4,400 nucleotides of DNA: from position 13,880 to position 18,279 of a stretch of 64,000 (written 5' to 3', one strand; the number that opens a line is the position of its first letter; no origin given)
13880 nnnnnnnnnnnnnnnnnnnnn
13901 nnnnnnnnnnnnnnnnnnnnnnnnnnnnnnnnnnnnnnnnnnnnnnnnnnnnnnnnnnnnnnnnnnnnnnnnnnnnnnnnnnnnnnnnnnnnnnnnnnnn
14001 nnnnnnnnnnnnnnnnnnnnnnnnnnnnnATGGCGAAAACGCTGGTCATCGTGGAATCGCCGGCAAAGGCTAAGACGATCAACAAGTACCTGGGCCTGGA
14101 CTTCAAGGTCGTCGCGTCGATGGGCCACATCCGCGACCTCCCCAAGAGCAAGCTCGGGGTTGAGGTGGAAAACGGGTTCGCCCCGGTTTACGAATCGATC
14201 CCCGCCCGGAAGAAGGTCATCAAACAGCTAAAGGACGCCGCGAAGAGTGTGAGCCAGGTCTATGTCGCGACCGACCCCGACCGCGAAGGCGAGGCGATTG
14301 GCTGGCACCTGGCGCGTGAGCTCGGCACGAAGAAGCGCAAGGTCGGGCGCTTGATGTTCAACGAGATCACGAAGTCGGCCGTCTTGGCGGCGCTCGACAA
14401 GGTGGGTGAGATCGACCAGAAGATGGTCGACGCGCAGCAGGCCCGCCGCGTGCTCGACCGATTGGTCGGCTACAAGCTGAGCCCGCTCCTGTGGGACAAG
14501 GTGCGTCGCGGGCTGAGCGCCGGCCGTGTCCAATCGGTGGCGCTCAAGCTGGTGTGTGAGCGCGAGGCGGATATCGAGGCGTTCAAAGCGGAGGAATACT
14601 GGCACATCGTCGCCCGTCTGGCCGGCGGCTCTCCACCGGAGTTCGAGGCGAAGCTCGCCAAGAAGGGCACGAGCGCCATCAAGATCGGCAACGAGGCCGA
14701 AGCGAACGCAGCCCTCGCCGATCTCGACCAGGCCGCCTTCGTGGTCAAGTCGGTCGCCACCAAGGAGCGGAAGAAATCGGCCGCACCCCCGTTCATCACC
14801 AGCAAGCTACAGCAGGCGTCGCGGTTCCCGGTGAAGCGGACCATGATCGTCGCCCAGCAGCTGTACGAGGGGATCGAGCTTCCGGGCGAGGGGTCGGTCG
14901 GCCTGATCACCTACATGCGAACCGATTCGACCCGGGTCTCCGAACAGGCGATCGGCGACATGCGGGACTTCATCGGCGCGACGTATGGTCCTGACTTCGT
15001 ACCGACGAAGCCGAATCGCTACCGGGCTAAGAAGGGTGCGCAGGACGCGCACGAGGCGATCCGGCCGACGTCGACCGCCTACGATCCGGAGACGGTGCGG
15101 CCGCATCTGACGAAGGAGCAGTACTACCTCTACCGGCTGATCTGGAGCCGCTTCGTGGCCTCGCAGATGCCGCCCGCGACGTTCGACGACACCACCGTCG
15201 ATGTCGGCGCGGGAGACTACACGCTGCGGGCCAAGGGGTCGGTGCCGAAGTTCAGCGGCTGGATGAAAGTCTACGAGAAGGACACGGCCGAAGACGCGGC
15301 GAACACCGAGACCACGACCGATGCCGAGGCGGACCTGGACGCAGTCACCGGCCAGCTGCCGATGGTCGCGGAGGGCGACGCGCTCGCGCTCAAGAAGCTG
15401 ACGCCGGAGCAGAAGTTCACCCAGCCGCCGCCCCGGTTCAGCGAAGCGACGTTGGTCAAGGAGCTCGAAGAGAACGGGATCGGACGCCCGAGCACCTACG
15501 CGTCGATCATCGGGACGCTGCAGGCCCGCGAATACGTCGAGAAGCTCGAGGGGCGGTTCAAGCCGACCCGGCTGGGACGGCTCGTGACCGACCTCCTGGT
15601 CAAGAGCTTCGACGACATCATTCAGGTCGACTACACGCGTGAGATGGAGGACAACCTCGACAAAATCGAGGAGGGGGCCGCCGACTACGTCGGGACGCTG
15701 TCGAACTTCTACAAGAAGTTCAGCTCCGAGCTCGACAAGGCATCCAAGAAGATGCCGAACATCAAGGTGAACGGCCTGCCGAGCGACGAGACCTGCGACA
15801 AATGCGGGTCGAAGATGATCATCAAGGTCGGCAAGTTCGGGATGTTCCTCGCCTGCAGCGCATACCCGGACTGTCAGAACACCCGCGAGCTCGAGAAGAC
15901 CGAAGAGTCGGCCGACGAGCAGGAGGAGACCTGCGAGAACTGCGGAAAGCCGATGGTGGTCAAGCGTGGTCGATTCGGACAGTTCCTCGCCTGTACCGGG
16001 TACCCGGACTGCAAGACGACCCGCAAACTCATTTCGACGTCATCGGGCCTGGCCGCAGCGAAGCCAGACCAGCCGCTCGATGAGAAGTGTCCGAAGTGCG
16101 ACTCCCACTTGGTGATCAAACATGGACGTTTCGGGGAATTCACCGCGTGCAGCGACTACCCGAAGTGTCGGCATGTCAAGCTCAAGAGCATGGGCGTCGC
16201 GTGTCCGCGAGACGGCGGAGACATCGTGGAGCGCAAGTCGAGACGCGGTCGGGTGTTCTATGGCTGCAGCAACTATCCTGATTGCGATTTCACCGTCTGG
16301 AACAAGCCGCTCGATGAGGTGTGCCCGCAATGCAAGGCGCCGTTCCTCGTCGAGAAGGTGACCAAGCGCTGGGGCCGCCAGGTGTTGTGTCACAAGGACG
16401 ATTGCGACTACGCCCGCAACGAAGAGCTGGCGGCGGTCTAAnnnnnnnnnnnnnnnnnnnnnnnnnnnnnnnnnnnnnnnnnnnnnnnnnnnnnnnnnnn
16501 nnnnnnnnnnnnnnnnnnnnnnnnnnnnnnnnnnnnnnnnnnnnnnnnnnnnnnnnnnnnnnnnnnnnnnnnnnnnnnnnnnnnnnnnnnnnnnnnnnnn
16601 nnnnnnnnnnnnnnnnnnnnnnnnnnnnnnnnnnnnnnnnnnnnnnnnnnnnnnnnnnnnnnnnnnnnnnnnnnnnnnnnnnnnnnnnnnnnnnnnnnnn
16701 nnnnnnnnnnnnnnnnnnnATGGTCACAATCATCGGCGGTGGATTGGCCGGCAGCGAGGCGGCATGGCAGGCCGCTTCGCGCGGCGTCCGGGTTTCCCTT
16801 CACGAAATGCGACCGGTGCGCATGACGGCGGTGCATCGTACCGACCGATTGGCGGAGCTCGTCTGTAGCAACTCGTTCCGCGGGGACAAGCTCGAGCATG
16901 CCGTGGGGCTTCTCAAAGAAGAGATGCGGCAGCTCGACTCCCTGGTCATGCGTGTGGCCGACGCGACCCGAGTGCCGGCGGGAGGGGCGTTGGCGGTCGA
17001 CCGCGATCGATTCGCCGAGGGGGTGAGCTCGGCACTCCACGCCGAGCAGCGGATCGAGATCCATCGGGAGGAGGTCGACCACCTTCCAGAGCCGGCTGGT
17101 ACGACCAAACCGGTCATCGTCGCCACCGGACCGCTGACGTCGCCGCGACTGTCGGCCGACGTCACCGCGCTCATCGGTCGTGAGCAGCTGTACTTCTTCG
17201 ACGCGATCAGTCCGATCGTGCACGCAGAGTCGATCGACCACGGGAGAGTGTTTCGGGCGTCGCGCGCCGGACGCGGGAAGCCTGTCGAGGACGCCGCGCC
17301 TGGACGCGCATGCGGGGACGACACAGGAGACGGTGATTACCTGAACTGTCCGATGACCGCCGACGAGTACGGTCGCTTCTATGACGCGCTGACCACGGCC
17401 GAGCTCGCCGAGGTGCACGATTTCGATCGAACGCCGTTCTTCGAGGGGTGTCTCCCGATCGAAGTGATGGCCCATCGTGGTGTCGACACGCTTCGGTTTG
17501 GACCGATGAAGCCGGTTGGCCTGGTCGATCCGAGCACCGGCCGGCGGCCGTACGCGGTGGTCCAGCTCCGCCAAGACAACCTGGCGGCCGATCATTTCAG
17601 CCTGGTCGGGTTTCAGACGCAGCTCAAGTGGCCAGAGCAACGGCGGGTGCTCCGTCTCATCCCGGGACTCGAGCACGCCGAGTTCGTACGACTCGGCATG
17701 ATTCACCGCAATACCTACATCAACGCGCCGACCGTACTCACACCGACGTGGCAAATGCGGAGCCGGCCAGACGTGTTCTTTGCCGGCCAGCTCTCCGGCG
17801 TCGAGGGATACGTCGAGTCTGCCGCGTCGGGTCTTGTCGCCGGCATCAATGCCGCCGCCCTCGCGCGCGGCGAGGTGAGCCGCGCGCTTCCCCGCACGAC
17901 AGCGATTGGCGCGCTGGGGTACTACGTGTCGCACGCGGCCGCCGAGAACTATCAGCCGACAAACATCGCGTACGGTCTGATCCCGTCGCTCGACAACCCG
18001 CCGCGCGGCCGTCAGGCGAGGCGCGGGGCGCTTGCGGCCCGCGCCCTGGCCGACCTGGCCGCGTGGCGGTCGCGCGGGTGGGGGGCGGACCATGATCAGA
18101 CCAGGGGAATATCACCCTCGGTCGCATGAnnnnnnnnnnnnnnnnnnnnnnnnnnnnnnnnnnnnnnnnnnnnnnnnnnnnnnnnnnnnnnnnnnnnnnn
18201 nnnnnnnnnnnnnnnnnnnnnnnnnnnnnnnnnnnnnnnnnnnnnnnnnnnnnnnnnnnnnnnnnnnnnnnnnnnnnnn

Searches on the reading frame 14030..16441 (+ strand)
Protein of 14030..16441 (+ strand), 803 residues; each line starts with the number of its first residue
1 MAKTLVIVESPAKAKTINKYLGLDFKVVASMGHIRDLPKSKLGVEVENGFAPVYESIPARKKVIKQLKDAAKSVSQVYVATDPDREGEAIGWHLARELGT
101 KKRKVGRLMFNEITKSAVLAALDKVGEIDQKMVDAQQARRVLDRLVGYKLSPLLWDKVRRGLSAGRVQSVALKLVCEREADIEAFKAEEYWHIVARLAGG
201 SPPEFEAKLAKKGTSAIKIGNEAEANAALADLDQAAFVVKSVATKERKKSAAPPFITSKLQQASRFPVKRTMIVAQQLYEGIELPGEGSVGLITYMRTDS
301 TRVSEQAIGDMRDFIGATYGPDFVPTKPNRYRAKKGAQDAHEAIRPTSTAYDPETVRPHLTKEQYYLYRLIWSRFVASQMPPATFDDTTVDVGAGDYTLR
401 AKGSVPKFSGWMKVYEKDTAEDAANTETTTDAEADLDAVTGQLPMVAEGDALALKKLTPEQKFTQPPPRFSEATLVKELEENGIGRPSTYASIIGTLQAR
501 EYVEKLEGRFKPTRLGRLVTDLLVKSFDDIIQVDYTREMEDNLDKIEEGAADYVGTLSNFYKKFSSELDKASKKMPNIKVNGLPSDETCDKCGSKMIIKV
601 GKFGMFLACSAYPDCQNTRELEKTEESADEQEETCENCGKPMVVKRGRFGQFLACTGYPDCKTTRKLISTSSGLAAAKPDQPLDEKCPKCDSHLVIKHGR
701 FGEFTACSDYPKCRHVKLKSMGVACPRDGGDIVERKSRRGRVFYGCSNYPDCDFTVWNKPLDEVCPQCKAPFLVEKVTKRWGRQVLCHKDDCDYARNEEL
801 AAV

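Call 55: search_protein_families(library=ncbifam, proteins=[window:14030-16441:+], max_evalue=0.00001)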
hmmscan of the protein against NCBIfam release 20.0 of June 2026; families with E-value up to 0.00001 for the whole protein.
window:14030-16441:+ (803 aa): 12 families
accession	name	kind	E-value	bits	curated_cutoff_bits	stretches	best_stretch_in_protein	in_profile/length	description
TIGR01051.1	topA_bact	equivalog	3.1e-242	806.1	456.4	2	5-621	1-631/632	type I DNA topoisomerase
NF004966.0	PRK06319.1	equivalog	2.3e-215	717.4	868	2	1-667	1-680/862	DNA topoisomerase I/SWI domain fusion protein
NF006451.0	PRK08780.1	equivalog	3.5e-194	647.6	1265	1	1-611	1-616/824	DNA topoisomerase I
TIGR01054.1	rgy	equivalog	6e-86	289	471.7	1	58-565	703-1170/1172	reverse gyrase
TIGR01057.1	topA_arch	equivalog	1.4e-80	271.3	458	1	27-615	42-618/618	DNA topoisomerase I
NF005555.0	PRK07220.1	equivalog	2.1e-78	264.4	635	1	57-622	81-626/740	DNA topoisomerase I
NF005829.0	PRK07726.1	subfamily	2.1e-72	244.8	597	1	59-633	78-656/669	DNA topoisomerase 3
NF011532.0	PRK14973.1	equivalog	8.6e-66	222.4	930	1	58-621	81-623/936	DNA topoisomerase I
NF004438.0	PRK05776.1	equivalog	1.2e-62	212.1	793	1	27-596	53-613/677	DNA topoisomerase I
TIGR01056.1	topB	subfamily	2.6e-59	201.4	515.75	1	64-622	88-647/706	DNA topoisomerase III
NF006032.0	PRK08173.1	equivalog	9.8e-30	102.9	1058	1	60-556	84-593/863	DNA topoisomerase III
NF011313.0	PRK14724.1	equivalog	7.3e-22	77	1088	1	62-553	91-610/988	DNA topoisomerase III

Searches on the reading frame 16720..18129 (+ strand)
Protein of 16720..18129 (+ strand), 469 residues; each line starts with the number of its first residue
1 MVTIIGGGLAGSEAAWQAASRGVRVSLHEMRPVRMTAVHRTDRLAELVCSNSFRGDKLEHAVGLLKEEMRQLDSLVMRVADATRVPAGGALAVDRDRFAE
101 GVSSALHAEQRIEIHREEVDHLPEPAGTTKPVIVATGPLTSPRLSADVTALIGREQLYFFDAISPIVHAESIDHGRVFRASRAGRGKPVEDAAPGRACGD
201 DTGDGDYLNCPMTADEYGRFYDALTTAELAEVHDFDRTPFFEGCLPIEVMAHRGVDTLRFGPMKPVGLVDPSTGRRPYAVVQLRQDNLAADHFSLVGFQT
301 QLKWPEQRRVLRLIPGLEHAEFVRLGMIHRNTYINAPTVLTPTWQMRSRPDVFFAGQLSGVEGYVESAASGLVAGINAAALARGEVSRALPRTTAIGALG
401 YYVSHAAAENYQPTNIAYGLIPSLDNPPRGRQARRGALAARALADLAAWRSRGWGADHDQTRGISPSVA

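Call 9: find_encoding_contigs(protein=window:16720-18129:+, flank=3000, max_places=6)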
Protein window:16720-18129:+ (469 aa): 7 contigs read that carry it; 3 places shown.
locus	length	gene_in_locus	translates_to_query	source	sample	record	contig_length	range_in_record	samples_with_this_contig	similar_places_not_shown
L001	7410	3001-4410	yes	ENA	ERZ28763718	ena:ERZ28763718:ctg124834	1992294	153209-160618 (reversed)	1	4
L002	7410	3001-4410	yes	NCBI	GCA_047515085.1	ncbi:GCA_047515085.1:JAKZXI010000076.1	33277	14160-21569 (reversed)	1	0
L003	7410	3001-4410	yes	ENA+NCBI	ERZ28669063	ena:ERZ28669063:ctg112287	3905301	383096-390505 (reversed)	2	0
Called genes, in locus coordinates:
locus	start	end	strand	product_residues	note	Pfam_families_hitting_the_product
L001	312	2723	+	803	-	PF01751:Toprim, PF01131:Topoisom_bac, PF01396:Zn_ribbon_Top1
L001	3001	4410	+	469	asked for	PF01134:GIDA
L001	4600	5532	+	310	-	PF02899:Phage_int_SAM_1, PF00589:Phage_integrase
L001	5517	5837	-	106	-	PF02954:HTH_8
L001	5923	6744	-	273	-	PF00512:HisKA, PF02518:HATPase_c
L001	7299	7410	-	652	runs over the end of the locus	PF00005:ABC_tran, PF00006:ATP-synt_ab (faint), PF03193:RsgA_GTPase (faint), PF13191:AAA_16 (faint), PF13555:AAA_29 (faint), PF12848:ABC_tran_Xtn, PF00005:ABC_tran, PF16326:ABC_tran_CTD, +6 more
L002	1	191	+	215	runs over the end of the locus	PF02481:DNA_processg_A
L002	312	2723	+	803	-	PF01751:Toprim, PF01131:Topoisom_bac, PF01396:Zn_ribbon_Top1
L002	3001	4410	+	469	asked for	PF01134:GIDA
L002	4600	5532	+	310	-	PF02899:Phage_int_SAM_1, PF00589:Phage_integrase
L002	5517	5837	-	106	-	PF02954:HTH_8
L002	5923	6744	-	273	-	PF00512:HisKA, PF02518:HATPase_c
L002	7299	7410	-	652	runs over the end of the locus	PF00005:ABC_tran, PF00006:ATP-synt_ab (faint), PF03193:RsgA_GTPase (faint), PF13191:AAA_16 (faint), PF13555:AAA_29 (faint), PF12848:ABC_tran_Xtn, PF00005:ABC_tran, PF16326:ABC_tran_CTD, +6 more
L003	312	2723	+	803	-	PF01751:Toprim, PF01131:Topoisom_bac, PF01396:Zn_ribbon_Top1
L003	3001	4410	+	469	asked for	PF01134:GIDA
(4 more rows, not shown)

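Call 17: find_homologous_proteins(query=window:16720-18129:+, max_evalue=1e-50)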
Query window:16720-18129:+ (469 aa): 8000 proteins with E <= 1e-50 among 8000 candidates; the best 120 are listed.
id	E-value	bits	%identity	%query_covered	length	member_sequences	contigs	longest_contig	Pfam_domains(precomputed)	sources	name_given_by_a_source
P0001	0.0e+0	1054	100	100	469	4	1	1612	PF01134.29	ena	-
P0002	1.3e-250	850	86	96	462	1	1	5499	PF01134.29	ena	-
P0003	7.0e-245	831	81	99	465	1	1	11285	PF01134.29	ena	-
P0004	3.1e-237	806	79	99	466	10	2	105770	PF01134.29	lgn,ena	-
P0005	3.0e-234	796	78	99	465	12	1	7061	PF01134.29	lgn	-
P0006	1.1e-230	784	80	96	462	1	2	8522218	PF01134.29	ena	-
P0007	3.4e-230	783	78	97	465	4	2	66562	PF01134.29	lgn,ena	-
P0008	4.7e-230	782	79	96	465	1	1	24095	PF01134.29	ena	-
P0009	1.2e-229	781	80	96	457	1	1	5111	PF01134.29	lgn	-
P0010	1.4e-229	781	79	97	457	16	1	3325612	PF01134.29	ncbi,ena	-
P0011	1.7e-229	780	80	96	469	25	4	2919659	PF01134.29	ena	-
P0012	3.0e-229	779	79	96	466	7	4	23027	PF01134.29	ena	-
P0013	3.1e-229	779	78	97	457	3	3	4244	PF01134.29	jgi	jgi:methylenetetrahydrofolate--tRNA-(uracil-5-)-methyltransferase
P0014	7.2e-229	778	80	96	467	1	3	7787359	PF01134.29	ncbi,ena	-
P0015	8.7e-229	778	80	96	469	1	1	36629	PF01134.29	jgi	-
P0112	2.1e-206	704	72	96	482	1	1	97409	PF01266.31,PF01134.29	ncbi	ncbi:MAG: methylenetetrahydrofolate--tRNA-(uracil(54)-C(5))-methyltransferase (FADH(2)-oxidizing) Tr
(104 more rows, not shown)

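Call 18: find_encoding_contigs(protein=P0002, flank=10000, max_places=2)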
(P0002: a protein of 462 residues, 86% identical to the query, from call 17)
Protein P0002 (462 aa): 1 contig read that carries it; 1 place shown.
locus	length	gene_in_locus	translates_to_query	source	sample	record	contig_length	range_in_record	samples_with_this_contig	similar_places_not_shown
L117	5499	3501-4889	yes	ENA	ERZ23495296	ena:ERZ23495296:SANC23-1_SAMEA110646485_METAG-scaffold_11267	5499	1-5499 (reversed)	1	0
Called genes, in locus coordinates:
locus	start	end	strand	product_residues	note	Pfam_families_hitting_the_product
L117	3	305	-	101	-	?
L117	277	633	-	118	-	PF13432:TPR_16 (weak), PF13424:TPR_12, PF13371:TPR_9 (weak), PF13414:TPR_11, PF13431:TPR_17, PF00515:TPR_1, PF07719:TPR_2, PF13181:TPR_8, +3 more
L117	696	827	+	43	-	-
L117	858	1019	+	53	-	-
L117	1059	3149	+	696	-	-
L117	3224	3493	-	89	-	-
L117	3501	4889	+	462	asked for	PF01134:GIDA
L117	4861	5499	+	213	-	?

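Call 19: find_encoding_contigs(protein=P0003, flank=10000, max_places=2)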
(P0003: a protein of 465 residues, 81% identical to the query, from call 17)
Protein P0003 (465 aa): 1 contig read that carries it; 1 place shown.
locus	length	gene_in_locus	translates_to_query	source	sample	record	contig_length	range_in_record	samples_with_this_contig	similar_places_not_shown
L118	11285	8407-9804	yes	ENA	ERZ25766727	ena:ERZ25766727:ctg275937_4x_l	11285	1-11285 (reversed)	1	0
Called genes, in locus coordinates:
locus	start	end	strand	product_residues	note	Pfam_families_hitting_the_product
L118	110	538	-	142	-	PF02410:RsfS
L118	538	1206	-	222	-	PF01467:CTP_transf_like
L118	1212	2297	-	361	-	PF01018:GTP1_OBG, PF01926:MMR_HSR1, PF02421:FeoB_N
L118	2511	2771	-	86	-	PF01016:Ribosomal_L27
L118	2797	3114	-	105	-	PF00829:Ribosomal_L21p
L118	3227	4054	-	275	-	-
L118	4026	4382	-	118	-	PF13424:TPR_12 (weak), PF13414:TPR_11, PF13431:TPR_17 (weak), PF13432:TPR_16 (weak), PF00515:TPR_1, PF07719:TPR_2, PF13181:TPR_8 (weak), PF13424:TPR_12 (weak), +5 more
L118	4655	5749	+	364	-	PF02481:DNA_processg_A, PF18306:LDcluster4 (faint), PF17782:WHD_DprA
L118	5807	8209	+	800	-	PF01751:Toprim, PF01131:Topoisom_bac, PF01396:Zn_ribbon_Top1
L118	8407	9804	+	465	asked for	PF01134:GIDA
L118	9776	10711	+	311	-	PF02899:Phage_int_SAM_1, PF00589:Phage_integrase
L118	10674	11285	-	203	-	?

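Call 20: find_encoding_contigs(protein=P0004, flank=10000, max_places=2)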
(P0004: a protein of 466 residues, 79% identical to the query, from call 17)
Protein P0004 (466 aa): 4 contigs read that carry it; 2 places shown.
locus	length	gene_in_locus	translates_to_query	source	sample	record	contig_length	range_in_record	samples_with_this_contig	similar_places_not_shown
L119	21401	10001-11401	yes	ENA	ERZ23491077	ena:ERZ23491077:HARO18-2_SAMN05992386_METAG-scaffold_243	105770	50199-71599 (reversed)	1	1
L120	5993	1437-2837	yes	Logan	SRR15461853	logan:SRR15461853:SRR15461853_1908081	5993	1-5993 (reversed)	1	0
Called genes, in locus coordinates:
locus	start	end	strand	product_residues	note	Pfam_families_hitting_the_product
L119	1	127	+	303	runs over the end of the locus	PF03331:LpxC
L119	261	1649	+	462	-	PF00278:Orn_DAP_Arg_deC, PF02784:Orn_Arg_deC_N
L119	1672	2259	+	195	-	PF02223:Thymidylate_kin, PF13521:AAA_28 (weak)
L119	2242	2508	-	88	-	-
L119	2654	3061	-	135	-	PF02410:RsfS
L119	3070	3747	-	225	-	PF01467:CTP_transf_like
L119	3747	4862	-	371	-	PF01018:GTP1_OBG, PF01926:MMR_HSR1, PF02421:FeoB_N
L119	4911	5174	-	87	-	PF01016:Ribosomal_L27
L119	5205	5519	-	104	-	PF00829:Ribosomal_L21p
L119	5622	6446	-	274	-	-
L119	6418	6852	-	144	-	PF13424:TPR_12, PF13432:TPR_16, PF13371:TPR_9 (weak), PF13414:TPR_11, PF13431:TPR_17, PF00515:TPR_1, PF07719:TPR_2, PF13181:TPR_8, +3 more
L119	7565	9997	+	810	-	PF01751:Toprim, PF01131:Topoisom_bac, PF01396:Zn_ribbon_Top1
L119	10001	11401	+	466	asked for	PF01134:GIDA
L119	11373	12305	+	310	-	PF02899:Phage_int_SAM_1, PF00589:Phage_integrase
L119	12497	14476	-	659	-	PF00005:ABC_tran, PF00006:ATP-synt_ab (faint), PF02463:SMC_N (faint), PF03193:RsgA_GTPase (faint), PF13555:AAA_29 (faint), PF12848:ABC_tran_Xtn, PF00005:ABC_tran, PF16326:ABC_tran_CTD, +4 more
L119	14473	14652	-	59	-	-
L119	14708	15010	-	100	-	-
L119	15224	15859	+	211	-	PF07638:Sigma70_ECF (weak), PF04542:Sigma70_r2, PF08281:Sigma70_r4_2, PF04545:Sigma70_r4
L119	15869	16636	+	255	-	PF13490:zf-HC2 (weak)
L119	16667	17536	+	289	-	-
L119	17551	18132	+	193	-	-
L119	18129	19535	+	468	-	PF00324:AA_permease, PF13520:AA_permease_2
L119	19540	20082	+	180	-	PF00227:Proteasome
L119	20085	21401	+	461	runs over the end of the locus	PF00004:AAA (weak), PF07724:AAA_2 (weak), PF07728:AAA_5 (faint), PF13401:AAA_22 (faint), PF07724:AAA_2, PF00004:AAA (weak)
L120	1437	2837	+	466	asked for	PF01134:GIDA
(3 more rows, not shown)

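Call 21: find_encoding_contigs(protein=P0014, flank=10000, max_places=2)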
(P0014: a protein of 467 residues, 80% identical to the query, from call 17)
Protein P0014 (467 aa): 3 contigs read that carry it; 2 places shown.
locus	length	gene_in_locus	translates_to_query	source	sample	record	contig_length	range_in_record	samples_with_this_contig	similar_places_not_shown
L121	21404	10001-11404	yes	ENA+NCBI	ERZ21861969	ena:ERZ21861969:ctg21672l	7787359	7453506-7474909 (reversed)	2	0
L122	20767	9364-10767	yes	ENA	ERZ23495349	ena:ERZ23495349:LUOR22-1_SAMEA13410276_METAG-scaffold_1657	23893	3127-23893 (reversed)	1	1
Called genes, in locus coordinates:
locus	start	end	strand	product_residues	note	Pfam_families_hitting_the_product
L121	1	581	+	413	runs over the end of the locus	PF00278:Orn_DAP_Arg_deC, PF02784:Orn_Arg_deC_N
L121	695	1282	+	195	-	PF02223:Thymidylate_kin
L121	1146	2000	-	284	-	PF18912:DZR_2, PF00156:Pribosyltran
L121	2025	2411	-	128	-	PF02410:RsfS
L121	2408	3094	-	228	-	PF01467:CTP_transf_like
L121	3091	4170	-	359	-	PF01018:GTP1_OBG, PF01926:MMR_HSR1, PF02421:FeoB_N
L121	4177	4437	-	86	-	PF01016:Ribosomal_L27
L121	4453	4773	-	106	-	PF00829:Ribosomal_L21p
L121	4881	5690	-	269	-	-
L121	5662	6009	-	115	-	PF21545:T7SS_EccA1_N (weak), PF13424:TPR_12, PF13432:TPR_16, PF13414:TPR_11, PF13431:TPR_17, PF00515:TPR_1, PF07719:TPR_2, PF13181:TPR_8, +5 more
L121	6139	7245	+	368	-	PF02481:DNA_processg_A, PF17782:WHD_DprA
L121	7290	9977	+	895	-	PF01751:Toprim, PF01131:Topoisom_bac, PF21372:Zn_ribbon_bTOP1, PF01396:Zn_ribbon_Top1, PF08272:Zn_Ribbon_Topo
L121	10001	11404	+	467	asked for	PF01134:GIDA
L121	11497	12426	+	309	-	PF02899:Phage_int_SAM_1, PF00589:Phage_integrase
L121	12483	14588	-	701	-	PF00005:ABC_tran, PF02463:SMC_N (faint), PF03193:RsgA_GTPase (faint), PF13476:AAA_23 (faint), PF13555:AAA_29 (faint), PF12848:ABC_tran_Xtn, PF00005:ABC_tran, PF16326:ABC_tran_CTD, +7 more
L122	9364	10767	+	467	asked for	PF01134:GIDA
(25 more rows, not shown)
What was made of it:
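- Tried and rejected: The flanking genes are housekeeping genes in conserved synteny (calls 19-21).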

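Call 55: search_protein_families(library=ncbifam, proteins=[window:16720-18129:+], max_evalue=0.00001)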
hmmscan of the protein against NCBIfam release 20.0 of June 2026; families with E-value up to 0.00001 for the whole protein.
window:16720-18129:+ (469 aa): 3 families
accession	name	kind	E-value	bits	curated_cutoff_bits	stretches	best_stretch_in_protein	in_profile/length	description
NF003739.0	PRK05335.1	equivalog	5.3e-191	635.1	262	1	2-451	6-436/441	methylenetetrahydrofolate--tRNA-(uracil(54)-C(5))-methyltransferase (FADH(2)-oxidizing) TrmFO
TIGR00137.1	gid_trmFO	equivalog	8.8e-177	588.2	428.65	1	2-450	3-430/433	FADH(2)-oxidizing methylenetetrahydrofolate--tRNA-(uracil(54)-C(5))-methyltransferase TrmFO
TIGR00136.1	mnmG_gidA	equivalog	1e-20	73.6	524.85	1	287-395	295-402/616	tRNA uridine-5-carboxymethylaminomethyl(34) synthesis enzyme MnmG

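Call 62: list_cluster_members(proteins=[P0001, P0014, P0010, P0112])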
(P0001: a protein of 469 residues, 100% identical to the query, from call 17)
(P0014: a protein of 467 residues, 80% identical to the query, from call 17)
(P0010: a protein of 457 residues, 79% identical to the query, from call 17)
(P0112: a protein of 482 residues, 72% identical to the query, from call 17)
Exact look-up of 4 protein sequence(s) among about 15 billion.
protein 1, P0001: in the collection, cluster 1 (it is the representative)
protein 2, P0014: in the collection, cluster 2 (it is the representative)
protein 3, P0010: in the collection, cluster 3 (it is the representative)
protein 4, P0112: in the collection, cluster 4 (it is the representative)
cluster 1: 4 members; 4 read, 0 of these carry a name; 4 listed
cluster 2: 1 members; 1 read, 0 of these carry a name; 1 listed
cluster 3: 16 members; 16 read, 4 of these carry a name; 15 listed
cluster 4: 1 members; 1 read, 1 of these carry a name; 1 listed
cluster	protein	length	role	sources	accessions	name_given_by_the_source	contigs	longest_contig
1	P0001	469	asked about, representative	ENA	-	-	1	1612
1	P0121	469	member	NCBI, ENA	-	-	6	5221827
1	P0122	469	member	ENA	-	-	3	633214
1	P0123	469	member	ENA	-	-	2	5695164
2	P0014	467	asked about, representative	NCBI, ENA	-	-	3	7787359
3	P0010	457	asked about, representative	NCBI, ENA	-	-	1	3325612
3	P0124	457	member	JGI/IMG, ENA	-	methylenetetrahydrofolate--tRNA-(uracil-5-)-methyltransferase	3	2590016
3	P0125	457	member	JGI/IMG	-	methylenetetrahydrofolate--tRNA-(uracil-5-)-methyltransferase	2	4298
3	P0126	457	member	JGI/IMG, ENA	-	methylenetetrahydrofolate--tRNA-(uracil-5-)-methyltransferase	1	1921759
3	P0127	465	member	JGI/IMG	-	methylenetetrahydrofolate--tRNA-(uracil-5-)-methyltransferase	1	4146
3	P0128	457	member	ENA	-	-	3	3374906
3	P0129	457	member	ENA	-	-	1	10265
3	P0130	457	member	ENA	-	-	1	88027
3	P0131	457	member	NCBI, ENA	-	-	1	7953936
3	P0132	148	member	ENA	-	-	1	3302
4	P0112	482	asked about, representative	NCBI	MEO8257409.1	MAG: methylenetetrahydrofolate--tRNA-(uracil(54)-C(5))-methyltransferase ...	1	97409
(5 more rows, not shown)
